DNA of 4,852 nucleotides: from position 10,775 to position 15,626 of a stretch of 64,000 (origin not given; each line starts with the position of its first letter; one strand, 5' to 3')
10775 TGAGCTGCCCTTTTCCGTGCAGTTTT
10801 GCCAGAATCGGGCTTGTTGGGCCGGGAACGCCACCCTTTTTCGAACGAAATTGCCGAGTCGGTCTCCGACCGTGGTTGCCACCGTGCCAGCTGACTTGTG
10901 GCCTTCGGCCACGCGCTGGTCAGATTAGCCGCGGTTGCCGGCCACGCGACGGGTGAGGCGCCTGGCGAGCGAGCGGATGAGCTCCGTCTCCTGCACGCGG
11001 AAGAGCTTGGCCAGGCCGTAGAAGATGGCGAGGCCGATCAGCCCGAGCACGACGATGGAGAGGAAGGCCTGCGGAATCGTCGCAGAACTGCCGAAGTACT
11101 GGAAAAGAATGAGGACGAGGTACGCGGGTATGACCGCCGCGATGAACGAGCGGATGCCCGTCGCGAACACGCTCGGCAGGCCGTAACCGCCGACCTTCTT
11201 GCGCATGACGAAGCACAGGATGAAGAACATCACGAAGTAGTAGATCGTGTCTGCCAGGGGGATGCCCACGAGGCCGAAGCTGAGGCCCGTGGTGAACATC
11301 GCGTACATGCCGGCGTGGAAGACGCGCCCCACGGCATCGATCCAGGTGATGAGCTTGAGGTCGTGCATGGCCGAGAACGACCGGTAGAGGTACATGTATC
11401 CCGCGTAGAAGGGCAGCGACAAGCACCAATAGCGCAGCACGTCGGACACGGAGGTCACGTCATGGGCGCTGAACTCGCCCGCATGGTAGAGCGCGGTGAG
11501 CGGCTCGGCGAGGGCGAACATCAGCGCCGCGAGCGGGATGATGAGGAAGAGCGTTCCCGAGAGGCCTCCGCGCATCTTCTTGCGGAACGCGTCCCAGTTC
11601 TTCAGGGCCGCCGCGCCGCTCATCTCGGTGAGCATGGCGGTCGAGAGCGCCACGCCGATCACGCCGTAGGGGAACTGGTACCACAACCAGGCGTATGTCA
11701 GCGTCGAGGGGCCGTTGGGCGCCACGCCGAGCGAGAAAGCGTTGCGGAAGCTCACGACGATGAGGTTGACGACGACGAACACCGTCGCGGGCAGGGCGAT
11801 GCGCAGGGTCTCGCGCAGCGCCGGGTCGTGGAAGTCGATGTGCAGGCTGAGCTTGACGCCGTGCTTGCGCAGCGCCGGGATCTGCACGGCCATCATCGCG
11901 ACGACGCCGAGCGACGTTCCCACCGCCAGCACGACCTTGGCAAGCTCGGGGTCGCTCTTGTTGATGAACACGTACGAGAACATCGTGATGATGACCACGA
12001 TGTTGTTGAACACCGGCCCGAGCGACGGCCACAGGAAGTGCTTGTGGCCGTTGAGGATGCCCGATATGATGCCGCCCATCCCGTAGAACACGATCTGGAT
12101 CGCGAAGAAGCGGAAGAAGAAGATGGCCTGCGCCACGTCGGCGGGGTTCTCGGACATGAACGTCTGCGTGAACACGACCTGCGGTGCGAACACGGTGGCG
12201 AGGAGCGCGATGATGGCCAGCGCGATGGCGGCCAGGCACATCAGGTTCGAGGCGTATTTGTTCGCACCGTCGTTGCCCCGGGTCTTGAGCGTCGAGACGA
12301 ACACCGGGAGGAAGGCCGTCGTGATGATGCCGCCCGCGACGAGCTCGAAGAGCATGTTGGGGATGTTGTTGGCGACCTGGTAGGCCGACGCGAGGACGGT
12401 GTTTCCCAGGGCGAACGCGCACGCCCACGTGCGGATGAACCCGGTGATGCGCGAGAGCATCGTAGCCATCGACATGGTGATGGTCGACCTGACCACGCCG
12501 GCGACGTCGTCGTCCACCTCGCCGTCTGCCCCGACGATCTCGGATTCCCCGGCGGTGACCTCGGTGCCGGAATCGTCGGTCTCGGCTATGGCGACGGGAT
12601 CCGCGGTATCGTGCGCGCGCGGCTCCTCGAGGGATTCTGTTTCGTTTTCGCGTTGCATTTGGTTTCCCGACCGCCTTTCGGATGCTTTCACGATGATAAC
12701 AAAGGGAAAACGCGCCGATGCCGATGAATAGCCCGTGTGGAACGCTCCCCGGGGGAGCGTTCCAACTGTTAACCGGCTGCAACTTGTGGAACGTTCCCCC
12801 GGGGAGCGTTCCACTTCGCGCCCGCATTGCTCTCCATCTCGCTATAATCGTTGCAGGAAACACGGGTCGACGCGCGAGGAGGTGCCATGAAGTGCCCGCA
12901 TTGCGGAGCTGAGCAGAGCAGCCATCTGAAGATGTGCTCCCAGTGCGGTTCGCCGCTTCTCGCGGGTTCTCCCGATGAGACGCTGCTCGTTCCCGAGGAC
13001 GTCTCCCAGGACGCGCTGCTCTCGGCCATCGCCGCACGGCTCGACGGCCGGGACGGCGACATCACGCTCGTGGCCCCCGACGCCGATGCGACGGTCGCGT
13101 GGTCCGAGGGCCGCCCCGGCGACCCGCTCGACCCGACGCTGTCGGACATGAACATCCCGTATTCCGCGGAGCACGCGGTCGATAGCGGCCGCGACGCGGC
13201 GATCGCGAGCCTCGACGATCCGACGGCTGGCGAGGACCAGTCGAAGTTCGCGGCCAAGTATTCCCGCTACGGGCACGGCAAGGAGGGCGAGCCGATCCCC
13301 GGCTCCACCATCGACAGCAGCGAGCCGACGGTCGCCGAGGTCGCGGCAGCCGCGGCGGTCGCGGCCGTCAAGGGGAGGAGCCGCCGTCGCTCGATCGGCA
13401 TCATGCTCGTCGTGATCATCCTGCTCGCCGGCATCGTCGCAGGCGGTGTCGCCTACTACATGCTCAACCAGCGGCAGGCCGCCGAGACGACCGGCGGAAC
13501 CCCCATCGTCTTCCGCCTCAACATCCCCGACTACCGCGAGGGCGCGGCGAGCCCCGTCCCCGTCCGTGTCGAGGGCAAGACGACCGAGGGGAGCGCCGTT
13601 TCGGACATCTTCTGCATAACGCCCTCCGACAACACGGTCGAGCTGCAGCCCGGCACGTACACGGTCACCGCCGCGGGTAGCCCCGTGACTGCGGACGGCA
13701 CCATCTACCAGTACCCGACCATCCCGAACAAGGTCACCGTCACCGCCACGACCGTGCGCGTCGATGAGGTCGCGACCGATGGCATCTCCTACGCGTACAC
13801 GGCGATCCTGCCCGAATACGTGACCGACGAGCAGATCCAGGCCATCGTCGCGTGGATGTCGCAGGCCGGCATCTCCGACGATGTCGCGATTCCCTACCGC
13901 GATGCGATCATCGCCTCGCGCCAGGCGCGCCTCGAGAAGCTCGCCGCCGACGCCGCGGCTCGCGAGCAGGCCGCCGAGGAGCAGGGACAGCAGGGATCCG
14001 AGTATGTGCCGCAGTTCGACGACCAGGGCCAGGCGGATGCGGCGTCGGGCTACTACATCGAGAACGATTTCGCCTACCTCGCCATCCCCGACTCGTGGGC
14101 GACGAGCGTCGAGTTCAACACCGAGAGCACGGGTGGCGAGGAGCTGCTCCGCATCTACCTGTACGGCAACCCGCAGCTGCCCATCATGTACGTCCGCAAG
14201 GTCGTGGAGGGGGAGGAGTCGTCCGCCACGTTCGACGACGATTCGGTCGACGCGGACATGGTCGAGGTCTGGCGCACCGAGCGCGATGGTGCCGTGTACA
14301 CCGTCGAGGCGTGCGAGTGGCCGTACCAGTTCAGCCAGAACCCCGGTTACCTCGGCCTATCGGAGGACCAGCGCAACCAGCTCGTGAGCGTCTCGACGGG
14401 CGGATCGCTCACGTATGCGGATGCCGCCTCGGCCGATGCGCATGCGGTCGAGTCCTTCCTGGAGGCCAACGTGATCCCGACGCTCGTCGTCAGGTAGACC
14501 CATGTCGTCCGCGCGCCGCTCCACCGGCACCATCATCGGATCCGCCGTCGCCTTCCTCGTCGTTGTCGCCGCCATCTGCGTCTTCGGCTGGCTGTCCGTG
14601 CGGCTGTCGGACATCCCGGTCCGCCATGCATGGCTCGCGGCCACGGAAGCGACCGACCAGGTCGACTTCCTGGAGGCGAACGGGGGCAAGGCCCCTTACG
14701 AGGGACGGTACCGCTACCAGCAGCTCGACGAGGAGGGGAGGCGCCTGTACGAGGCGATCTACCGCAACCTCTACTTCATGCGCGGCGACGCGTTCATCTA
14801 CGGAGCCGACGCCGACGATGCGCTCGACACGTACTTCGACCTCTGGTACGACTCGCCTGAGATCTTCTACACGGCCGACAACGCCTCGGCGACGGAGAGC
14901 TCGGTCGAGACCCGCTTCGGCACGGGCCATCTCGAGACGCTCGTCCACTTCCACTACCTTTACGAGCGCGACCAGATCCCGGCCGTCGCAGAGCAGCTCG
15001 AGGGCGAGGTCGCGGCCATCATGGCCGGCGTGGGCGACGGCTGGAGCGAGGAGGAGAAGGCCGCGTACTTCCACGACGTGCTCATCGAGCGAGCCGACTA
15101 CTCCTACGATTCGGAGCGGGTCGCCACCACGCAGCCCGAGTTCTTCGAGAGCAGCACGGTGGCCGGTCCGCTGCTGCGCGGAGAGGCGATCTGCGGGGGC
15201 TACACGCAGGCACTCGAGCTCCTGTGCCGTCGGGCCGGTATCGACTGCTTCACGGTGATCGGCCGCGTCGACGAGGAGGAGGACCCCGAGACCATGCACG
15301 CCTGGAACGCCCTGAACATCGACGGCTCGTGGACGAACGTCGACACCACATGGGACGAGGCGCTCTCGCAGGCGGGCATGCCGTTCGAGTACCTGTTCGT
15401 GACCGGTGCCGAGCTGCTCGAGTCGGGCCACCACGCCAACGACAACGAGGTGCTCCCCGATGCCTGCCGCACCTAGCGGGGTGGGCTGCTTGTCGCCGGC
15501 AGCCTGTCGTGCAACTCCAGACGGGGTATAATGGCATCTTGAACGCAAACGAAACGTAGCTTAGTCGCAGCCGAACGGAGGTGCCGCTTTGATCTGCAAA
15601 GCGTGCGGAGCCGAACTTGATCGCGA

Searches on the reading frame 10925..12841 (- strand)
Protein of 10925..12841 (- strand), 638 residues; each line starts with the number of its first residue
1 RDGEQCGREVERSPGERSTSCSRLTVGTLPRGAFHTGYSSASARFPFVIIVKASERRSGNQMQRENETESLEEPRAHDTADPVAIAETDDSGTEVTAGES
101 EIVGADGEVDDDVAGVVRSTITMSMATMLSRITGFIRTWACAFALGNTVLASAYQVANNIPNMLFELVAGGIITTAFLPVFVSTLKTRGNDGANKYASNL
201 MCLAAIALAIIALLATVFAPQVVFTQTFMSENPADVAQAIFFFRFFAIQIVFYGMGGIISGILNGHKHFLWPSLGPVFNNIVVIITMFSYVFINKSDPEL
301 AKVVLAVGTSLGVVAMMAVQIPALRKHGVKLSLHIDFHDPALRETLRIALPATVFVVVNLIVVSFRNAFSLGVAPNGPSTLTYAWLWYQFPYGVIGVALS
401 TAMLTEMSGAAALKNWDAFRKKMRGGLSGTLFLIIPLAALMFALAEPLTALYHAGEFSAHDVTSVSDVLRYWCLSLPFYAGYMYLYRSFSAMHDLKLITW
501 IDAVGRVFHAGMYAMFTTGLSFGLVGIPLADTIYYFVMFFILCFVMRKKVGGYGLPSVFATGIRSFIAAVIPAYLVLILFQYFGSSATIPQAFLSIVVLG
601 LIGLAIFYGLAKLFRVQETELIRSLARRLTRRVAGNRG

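Call 32: search_protein_families(library=pfam, proteins=[window:10925-12841:-])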
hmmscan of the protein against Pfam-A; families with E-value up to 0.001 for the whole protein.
window:10925-12841:- (638 aa): 2 families
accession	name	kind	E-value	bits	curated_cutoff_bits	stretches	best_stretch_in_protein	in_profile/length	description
PF03023.19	MurJ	-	1.2e-78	265.2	27.4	1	142-583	2-436/451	Lipid II flippase MurJ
PF01554.23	MatE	-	1.1e-06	28.8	24.9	1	369-510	16-156/161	MatE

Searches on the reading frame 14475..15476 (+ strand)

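Call 32: search_protein_families(library=pfam, proteins=[window:14475-15476:+])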
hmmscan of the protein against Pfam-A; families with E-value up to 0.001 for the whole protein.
window:14475-15476:+ (333 aa): 1 family
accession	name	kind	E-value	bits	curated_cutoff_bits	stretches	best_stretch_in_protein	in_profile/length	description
PF01841.26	Transglut_core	-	7.8e-10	39.4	23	1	191-290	13-107/108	Transglutaminase-like superfamily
